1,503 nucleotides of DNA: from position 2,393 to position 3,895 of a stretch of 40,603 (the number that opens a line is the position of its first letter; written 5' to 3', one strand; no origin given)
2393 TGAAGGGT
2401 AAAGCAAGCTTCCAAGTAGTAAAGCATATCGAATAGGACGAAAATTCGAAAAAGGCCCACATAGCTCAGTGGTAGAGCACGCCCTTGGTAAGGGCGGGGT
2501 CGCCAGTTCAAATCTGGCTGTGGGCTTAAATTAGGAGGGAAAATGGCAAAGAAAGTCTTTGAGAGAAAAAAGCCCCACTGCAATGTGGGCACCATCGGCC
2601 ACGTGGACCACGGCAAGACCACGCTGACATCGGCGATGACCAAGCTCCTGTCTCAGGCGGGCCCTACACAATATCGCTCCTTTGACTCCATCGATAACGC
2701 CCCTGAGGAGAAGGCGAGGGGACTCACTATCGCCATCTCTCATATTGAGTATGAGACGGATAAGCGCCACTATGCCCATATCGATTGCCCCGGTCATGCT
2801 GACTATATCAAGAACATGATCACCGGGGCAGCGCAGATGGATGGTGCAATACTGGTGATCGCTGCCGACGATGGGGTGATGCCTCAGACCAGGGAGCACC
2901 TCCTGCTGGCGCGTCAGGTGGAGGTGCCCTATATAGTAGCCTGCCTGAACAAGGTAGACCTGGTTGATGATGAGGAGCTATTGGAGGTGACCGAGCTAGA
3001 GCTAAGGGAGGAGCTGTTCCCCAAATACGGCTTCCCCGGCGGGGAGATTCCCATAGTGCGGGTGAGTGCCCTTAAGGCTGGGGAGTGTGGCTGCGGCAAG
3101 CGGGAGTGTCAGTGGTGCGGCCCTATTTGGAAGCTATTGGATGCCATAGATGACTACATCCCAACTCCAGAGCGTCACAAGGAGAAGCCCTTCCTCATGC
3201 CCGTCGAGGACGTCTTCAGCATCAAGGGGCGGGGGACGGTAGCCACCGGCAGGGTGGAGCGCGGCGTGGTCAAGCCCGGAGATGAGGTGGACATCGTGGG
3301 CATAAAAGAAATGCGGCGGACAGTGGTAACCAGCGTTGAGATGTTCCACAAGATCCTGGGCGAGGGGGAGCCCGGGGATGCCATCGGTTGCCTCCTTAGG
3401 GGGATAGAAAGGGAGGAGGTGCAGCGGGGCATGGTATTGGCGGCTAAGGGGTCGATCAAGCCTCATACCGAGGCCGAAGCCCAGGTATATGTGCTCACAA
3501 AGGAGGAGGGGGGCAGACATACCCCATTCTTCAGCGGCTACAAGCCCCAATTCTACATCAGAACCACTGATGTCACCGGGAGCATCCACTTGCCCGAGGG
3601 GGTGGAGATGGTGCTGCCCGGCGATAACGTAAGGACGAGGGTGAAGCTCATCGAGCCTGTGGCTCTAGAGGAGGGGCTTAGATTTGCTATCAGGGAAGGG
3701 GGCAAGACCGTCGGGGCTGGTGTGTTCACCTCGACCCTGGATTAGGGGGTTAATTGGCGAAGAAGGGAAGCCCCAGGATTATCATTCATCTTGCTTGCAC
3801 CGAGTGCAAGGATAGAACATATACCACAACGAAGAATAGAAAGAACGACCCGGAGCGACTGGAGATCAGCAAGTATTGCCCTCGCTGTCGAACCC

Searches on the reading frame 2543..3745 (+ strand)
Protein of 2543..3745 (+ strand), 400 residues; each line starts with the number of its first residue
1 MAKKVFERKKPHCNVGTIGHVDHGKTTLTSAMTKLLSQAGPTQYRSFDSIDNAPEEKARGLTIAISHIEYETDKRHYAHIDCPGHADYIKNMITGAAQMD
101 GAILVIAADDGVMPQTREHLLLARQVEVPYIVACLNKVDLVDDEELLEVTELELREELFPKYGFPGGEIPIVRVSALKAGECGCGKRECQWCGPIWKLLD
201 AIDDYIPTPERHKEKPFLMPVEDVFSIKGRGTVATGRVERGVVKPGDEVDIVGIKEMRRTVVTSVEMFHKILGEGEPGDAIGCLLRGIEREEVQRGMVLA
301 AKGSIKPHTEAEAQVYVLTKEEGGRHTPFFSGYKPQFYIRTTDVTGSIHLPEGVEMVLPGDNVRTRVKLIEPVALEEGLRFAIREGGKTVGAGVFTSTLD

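Call 15: search_protein_families(library=pfam, proteins=[window:2543-3745:+], max_evalue=0.001)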
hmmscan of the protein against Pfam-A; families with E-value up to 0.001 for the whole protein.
window:2543-3745:+ (400 aa): 4 families
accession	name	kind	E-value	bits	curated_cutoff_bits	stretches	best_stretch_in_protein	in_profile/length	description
PF00009.33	GTP_EFTU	-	3.9e-60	203.1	26.5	1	10-208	1-188/188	Elongation factor Tu GTP binding domain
PF03143.23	GTP_EFTU_D3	-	2e-36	124.9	27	1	304-397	1-104/106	Elongation factor Tu C-terminal domain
PF03144.31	GTP_EFTU_D2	-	2.1e-19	70.2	30.3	1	231-300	1-73/73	Elongation factor Tu domain 2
PF01926.29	MMR_HSR1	-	5.3e-05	23.7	21.9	1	15-137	2-113/113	50S ribosome-binding GTPase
